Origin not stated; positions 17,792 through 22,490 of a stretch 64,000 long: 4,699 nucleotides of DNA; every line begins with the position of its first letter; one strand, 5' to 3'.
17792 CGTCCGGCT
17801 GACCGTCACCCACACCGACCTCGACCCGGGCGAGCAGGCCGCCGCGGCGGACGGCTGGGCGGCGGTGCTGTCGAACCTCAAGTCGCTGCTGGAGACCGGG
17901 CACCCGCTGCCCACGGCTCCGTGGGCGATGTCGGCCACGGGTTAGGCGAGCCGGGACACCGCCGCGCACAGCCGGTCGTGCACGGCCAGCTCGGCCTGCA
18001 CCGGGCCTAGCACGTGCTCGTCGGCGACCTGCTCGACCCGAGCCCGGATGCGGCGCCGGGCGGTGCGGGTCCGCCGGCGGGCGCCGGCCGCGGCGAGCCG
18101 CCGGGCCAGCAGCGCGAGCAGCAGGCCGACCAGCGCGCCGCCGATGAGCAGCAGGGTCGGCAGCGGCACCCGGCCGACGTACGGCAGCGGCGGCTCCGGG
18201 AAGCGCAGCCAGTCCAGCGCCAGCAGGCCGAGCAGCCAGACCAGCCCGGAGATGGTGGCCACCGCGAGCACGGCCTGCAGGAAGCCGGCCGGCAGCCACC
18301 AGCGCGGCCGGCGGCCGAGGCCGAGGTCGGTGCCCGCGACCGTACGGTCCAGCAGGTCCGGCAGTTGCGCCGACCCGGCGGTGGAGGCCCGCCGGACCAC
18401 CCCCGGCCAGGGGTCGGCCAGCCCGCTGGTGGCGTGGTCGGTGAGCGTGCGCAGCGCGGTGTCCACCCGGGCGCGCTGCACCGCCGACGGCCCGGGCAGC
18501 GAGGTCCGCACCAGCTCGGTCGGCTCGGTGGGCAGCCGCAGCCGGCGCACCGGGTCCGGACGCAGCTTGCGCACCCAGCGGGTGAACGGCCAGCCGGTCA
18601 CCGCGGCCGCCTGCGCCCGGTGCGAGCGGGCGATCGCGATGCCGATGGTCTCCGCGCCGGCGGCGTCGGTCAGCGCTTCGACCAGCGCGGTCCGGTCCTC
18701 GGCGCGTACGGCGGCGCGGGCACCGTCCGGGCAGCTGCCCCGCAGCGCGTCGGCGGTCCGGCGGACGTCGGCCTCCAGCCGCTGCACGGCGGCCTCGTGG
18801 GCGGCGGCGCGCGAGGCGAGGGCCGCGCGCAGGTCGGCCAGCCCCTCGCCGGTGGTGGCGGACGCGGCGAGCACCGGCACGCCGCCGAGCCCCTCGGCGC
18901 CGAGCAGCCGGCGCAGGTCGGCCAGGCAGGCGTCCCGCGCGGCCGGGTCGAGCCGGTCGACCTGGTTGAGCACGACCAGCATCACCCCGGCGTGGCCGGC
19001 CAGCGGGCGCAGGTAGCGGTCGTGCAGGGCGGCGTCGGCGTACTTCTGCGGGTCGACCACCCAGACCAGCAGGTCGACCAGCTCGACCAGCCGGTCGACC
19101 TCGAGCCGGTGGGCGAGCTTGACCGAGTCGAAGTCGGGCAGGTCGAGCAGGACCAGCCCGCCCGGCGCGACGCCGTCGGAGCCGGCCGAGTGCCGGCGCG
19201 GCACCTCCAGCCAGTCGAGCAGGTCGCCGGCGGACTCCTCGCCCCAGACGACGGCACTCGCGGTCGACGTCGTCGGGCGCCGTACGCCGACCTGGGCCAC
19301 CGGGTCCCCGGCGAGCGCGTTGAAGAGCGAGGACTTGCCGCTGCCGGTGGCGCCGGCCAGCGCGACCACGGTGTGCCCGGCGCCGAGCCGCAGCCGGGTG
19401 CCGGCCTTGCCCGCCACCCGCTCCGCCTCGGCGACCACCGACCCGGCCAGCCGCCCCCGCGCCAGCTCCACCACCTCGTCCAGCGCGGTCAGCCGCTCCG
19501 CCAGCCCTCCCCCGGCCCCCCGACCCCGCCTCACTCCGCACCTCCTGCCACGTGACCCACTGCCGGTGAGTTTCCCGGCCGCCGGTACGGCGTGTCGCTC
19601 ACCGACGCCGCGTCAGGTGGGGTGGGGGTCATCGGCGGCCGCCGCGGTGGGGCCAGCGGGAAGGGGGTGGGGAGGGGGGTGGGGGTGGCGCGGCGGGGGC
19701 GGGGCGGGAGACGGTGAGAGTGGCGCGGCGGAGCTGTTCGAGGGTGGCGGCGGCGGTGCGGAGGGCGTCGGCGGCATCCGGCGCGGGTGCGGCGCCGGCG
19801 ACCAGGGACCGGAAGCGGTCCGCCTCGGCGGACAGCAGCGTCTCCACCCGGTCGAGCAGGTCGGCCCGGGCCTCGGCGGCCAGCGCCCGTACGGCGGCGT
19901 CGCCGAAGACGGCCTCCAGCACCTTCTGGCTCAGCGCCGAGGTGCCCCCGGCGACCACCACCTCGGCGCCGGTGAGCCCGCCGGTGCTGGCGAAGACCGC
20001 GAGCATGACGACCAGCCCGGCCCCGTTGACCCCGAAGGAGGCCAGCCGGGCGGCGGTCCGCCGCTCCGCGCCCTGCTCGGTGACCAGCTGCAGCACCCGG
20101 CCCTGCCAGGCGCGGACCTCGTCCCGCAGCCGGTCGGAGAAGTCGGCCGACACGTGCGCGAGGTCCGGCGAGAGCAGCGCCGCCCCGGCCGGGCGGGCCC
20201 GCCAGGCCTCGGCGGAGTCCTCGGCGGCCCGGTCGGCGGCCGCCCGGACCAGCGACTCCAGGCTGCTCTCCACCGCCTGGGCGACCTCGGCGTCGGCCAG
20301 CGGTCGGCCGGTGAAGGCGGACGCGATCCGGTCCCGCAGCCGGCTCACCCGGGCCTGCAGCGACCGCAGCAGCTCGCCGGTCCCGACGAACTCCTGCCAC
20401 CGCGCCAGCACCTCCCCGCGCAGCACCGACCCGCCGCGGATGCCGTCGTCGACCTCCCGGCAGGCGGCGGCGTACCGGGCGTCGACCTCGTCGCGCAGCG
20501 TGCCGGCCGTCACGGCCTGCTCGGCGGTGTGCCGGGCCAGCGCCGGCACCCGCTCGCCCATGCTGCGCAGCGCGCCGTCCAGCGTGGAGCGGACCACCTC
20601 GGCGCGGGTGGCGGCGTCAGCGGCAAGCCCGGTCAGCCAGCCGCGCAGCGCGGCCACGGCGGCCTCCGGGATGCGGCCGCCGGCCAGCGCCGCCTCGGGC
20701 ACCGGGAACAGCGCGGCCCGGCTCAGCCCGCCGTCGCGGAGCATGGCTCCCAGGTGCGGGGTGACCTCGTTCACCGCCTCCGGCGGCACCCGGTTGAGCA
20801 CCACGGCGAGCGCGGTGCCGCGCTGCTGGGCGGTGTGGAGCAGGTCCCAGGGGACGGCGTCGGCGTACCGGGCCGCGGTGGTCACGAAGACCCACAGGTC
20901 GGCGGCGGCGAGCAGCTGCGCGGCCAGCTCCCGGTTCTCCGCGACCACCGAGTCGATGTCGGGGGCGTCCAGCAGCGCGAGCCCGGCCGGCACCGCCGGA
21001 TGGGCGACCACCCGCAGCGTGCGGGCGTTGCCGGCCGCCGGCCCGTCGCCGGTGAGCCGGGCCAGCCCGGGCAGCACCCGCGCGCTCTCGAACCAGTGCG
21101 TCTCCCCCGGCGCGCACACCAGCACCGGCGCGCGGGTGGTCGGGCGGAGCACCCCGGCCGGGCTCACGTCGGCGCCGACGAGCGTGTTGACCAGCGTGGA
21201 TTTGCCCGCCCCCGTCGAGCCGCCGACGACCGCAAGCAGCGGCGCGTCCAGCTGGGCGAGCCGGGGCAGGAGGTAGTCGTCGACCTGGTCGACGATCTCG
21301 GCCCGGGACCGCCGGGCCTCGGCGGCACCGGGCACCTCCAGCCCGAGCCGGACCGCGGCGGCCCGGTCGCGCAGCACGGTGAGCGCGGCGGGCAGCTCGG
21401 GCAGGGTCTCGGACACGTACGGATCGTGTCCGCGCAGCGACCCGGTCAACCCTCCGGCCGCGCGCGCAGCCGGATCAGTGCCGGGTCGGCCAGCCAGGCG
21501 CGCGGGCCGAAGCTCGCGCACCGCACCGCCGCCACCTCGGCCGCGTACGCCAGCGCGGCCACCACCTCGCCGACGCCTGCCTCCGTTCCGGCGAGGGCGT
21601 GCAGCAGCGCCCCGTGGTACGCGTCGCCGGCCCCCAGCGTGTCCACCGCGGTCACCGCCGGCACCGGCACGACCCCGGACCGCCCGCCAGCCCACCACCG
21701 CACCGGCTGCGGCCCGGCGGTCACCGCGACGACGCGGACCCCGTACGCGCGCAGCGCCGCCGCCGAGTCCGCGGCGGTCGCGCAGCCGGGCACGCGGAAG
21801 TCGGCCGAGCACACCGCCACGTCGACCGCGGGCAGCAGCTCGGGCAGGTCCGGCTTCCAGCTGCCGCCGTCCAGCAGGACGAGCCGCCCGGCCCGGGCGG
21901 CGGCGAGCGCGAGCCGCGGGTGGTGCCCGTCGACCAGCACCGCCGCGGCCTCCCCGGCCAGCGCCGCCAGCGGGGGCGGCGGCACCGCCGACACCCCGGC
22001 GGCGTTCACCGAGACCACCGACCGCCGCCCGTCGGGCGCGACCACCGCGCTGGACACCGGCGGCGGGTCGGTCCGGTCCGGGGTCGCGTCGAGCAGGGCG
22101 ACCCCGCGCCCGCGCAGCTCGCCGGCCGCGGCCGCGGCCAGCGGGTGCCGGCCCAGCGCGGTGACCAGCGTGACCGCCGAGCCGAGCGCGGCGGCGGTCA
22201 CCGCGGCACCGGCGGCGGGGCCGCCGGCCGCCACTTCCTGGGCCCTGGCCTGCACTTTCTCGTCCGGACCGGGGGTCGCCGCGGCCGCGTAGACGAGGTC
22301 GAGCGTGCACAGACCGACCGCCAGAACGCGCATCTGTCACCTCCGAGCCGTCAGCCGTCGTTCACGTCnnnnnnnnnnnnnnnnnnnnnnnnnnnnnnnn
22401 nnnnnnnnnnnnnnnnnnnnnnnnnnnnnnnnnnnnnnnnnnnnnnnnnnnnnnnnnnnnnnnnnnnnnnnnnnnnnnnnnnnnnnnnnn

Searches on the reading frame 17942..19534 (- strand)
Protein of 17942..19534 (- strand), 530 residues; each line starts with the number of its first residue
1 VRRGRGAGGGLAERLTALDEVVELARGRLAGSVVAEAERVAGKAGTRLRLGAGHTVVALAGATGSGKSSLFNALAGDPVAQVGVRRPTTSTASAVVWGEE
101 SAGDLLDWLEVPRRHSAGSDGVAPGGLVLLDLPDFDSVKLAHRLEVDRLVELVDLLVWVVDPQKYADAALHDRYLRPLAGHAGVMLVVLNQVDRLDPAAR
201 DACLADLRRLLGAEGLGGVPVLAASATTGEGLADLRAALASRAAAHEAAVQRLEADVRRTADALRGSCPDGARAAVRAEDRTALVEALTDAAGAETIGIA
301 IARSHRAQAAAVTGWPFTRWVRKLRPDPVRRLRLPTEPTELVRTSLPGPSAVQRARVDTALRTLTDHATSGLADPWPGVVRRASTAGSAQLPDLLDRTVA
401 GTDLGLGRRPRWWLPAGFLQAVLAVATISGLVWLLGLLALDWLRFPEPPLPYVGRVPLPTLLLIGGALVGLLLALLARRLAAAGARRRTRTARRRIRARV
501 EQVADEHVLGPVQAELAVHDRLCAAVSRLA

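Call 46: search_protein_families(library=pfam, proteins=[window:17942-19534:-], max_evalue=0.0001)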
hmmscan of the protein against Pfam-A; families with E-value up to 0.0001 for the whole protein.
window:17942-19534:- (530 aa): 3 families
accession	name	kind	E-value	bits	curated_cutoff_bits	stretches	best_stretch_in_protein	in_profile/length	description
PF01926.29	MMR_HSR1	-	1.3e-07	32.1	21.9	1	57-170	2-96/113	50S ribosome-binding GTPase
PF03193.22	RsgA_GTPase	-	4.1e-07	30.4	30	0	50-83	102-135/174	RsgA GTPase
PF00350.29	Dynamin_N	-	2.3e-06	28.2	27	0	57-102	1-45/168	Dynamin family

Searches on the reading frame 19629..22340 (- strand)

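Call 46: search_protein_families(library=pfam, proteins=[window:19629-22340:-], max_evalue=0.0001)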
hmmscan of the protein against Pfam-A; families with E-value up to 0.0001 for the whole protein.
window:19629-22340:- (903 aa): 1 family
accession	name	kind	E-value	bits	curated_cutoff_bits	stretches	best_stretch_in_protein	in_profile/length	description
PF00350.29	Dynamin_N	-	3.7e-09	37.3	27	1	371-409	2-39/168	Dynamin family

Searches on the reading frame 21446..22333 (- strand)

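Call 46: search_protein_families(library=pfam, proteins=[window:21446-22333:-], max_evalue=0.0001)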
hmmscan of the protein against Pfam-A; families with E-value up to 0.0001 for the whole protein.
window:21446-22333:- (295 aa): 1 family
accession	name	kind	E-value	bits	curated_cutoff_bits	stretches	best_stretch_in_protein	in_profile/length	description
PF00294.29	PfkB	-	2.8e-26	93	25.8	1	3-278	4-296/302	pfkB family carbohydrate kinase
